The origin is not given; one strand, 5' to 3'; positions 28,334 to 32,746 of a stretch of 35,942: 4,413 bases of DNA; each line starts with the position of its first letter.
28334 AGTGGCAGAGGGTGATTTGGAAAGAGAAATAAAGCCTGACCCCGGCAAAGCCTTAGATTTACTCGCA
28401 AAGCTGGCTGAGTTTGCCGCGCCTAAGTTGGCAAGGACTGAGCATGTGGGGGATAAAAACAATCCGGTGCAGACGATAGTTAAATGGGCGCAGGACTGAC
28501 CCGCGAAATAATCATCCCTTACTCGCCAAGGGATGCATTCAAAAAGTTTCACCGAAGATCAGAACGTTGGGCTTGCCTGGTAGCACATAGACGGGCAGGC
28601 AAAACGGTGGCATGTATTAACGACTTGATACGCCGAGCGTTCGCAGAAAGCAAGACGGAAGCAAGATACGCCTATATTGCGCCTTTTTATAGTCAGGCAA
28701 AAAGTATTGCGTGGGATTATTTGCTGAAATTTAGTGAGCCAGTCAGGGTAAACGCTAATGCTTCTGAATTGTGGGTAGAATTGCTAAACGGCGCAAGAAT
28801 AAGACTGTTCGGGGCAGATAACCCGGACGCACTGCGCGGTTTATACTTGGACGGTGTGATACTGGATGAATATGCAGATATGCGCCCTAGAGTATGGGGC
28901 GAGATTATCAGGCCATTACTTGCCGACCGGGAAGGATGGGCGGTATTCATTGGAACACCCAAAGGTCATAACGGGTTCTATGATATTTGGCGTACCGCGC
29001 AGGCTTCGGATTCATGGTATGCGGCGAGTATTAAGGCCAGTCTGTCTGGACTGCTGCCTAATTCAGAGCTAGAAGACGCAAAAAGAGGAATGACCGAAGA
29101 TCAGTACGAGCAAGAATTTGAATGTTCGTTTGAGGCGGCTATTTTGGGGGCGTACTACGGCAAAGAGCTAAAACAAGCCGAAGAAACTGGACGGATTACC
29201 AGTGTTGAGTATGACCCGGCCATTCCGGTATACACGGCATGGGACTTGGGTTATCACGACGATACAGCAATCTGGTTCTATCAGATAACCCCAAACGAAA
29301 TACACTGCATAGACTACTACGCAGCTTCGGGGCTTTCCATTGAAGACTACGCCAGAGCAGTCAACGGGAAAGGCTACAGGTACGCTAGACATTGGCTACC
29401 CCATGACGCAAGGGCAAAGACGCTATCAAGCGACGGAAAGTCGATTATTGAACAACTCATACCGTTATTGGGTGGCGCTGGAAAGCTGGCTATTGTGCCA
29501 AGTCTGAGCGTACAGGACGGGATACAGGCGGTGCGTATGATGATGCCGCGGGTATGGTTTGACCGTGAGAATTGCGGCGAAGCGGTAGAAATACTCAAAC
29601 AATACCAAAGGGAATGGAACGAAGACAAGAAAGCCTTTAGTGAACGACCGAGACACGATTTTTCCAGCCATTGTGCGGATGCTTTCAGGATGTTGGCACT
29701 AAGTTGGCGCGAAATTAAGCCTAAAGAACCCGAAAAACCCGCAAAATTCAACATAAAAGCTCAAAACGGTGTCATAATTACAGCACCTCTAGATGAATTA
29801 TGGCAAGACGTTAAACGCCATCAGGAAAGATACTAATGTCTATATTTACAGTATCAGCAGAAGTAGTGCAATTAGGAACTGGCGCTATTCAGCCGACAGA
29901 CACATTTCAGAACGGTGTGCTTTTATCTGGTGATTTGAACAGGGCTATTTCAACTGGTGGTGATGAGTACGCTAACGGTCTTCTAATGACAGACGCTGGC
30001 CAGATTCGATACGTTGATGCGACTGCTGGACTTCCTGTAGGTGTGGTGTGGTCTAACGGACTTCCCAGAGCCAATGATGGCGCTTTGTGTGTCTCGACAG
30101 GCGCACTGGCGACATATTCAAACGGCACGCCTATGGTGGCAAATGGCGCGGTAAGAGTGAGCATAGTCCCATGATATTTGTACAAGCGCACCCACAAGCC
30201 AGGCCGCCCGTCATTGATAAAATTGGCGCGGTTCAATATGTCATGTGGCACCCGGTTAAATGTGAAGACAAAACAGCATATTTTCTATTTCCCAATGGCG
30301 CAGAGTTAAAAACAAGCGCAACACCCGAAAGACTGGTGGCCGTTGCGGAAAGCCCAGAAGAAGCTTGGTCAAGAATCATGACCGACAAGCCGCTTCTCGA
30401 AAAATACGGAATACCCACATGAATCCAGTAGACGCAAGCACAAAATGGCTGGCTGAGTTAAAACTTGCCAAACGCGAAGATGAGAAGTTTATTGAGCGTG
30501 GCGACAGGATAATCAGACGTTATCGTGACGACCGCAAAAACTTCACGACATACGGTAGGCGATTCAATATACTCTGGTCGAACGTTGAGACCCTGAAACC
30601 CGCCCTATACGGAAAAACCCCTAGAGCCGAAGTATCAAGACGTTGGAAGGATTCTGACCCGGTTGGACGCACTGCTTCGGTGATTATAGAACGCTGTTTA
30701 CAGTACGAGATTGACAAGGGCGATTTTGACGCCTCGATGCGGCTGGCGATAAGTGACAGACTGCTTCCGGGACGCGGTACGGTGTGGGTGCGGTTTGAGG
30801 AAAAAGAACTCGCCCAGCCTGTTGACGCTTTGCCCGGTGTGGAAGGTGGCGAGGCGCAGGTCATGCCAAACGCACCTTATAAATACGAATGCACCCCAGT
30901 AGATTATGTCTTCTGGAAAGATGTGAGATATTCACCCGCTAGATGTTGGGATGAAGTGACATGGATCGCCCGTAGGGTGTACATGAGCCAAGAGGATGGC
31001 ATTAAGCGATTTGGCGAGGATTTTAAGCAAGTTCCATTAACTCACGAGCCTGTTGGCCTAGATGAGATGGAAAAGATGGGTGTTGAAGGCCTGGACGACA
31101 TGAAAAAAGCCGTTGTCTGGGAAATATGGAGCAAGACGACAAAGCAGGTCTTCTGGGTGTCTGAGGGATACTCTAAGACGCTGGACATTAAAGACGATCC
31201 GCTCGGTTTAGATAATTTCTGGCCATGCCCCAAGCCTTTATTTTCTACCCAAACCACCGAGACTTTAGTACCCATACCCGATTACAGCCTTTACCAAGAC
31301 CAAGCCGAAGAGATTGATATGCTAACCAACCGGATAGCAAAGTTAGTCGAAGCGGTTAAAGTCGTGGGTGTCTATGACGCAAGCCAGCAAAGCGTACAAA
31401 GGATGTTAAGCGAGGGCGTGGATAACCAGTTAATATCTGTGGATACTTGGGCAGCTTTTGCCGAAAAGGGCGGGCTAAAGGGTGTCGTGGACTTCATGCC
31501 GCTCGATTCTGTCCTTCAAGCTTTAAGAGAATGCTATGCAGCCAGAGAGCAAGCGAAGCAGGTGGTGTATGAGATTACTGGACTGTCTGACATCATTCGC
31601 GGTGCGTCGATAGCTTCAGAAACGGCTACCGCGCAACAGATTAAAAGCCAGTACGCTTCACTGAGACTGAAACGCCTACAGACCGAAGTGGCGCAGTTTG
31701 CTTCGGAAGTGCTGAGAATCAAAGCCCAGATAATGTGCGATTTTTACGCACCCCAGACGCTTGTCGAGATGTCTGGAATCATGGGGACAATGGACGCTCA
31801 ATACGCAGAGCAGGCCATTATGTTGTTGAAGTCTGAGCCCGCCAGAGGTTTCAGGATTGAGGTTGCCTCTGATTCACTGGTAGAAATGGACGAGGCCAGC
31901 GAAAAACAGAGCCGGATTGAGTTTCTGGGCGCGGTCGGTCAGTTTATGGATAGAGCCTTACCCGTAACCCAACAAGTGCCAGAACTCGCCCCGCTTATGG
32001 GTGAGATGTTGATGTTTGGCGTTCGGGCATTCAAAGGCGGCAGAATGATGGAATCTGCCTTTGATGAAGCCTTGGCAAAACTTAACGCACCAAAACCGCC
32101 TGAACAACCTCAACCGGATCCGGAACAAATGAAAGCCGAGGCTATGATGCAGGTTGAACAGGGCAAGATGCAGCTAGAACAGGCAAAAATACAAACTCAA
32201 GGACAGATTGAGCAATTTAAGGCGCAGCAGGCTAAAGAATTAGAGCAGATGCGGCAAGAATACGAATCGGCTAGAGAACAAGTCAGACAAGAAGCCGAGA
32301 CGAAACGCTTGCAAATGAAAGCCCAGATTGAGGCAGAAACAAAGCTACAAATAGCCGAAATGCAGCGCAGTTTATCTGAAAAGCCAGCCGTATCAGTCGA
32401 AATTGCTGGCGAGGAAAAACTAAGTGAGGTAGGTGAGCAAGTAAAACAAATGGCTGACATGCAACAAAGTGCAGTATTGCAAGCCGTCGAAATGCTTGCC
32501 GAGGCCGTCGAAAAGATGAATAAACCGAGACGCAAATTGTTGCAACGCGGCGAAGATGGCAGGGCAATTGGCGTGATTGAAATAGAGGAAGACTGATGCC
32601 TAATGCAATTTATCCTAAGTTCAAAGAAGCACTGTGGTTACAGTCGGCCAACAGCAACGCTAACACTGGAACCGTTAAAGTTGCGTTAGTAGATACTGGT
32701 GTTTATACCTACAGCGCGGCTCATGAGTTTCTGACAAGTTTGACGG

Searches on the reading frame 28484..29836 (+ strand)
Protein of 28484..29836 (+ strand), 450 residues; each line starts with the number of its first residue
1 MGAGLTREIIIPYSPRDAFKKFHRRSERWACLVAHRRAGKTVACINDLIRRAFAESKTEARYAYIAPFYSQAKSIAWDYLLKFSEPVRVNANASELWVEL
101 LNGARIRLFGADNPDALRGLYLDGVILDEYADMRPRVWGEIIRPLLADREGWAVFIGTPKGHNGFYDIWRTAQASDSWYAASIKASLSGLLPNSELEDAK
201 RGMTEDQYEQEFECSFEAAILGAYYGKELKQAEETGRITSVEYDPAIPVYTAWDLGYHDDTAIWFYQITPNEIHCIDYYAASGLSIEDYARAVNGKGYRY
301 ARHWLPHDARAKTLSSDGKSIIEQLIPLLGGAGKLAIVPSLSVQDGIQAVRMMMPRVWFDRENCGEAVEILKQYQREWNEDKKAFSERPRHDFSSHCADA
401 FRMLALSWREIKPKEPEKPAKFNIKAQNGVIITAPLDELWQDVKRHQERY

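Call 17: search_protein_families(library=phrogs, proteins=[window:28484-29836:+], max_evalue=0.00001)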
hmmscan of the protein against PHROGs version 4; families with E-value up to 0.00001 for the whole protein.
window:28484-29836:+ (450 aa): 3 families
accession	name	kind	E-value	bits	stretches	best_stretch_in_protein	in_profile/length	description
phrog_2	-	head and packaging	1.7e-40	140.5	1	11-418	262-597/807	terminase large subunit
phrog_2472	-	unknown function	1.9e-37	130.3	1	214-407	109-307/324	-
phrog_7579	-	head and packaging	1.2e-15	58.4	1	28-220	18-217/239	terminase large subunit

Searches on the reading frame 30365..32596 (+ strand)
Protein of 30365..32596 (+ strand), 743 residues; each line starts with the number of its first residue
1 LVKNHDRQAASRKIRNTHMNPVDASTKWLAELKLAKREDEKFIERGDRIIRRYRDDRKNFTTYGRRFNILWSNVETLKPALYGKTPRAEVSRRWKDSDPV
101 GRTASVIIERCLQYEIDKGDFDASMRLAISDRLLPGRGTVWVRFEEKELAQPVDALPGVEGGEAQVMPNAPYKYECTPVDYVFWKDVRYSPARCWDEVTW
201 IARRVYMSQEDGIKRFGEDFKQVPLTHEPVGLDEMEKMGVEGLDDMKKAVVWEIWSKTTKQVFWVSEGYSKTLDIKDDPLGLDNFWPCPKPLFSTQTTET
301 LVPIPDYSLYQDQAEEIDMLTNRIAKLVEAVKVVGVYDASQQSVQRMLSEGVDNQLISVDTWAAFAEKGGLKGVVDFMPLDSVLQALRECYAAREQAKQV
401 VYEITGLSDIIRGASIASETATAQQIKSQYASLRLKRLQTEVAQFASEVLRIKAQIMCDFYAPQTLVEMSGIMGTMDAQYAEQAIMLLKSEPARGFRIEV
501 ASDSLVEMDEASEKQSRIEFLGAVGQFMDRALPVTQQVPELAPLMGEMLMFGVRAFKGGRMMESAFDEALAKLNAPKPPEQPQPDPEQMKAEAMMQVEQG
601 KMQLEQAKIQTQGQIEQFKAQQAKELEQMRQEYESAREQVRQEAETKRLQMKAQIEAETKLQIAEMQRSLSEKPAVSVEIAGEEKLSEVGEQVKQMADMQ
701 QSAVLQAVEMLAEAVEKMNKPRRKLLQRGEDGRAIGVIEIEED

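Call 17: search_protein_families(library=phrogs, proteins=[window:30365-32596:+], max_evalue=0.00001)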
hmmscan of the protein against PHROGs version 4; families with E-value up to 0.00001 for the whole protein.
window:30365-32596:+ (743 aa): 1 family
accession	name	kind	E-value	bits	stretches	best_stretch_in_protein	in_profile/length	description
phrog_12082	-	head and packaging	9.8e-191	636.8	2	16-482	12-483/715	portal protein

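Call 48: search_dna_similar(query=window:30365-32596:+, collection=phages, mode=protein, max_rows=12)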
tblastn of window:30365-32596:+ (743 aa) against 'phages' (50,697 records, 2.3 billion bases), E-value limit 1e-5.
Records with a match: 51; places in all: 51; records where one place covers at least 80% of the query: 0.
Best place of each record, by identity: <60% 51.
By first word of the organism name: Brucella 41; Myxococcus 3; Bacteriophage 2; Bradyrhizobium 1; Stenotrophomonas 1; Rhizobium 1; Microcystis 1; Ruegeria 1.
By host as written in the record: Brucella abortus S19 14; Brucella sp. 6; Brucella abortus 141 5; Brucella abortus 4; Myxococcus xanthus strain DK883 2; - 2; Brucella melitensis 16M 2; brucella abortus 141 2; and 13 more.
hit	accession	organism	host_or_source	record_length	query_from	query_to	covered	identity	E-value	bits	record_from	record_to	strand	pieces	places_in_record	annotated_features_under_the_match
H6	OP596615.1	Bradyrhizobium phage ppBjS10J-1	Bradyrhizobium japonicum S10J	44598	65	654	79%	39.0%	3e-94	408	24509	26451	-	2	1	hypothetical protein (x2)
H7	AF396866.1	Myxococcus phage Mx8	Myxococcus xanthus strain DK883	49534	66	638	77%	37.6%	1e-109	372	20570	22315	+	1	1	virion structural protein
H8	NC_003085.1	Myxococcus phage Mx8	Myxococcus xanthus strain DK883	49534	66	638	77%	37.6%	1e-109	372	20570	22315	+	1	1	portal protein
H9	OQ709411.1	Myxococcus phage Mx9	Myxococcus xanthus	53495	66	567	68%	41.1%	4e-108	368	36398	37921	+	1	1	putative portal protein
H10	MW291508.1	Stenotrophomonas phage BUCT555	Stenotrophomonas maltophilia 1207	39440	64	646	78%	35.2%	1e-103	355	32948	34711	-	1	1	hypothetical protein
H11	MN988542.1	Rhizobium phage RHph_I3_18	Rhizobium phaseoli I3_18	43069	65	568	68%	35.8%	7e-71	328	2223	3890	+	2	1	hypothetical protein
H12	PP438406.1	Microcystis phage Mwe-JY13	Microcystis wesenbergii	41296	67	622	73%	30.5%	1e-57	275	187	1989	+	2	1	putative portal protein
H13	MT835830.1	Bacteriophage sp.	human fecal samples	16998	66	575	69%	30.7%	5e-73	265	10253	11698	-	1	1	record has no annotation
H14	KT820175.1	Ruegeria phage 45A6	Ruegeria mobilis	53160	69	564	67%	29.4%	4e-64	238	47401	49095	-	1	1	hypothetical protein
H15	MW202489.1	Bacteriophage sp.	Manatee Spring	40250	67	472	55%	35.3%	2e-73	266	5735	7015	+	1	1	portal protein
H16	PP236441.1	Brucella phage NMY-2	Brucella abortus 45/20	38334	67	483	56%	32.1%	2e-60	228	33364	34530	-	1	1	putative portal protein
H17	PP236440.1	Brucella phage NMY-1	Brucella melitensis Isfahan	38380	67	483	56%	32.1%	2e-60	228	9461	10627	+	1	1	putative portal protein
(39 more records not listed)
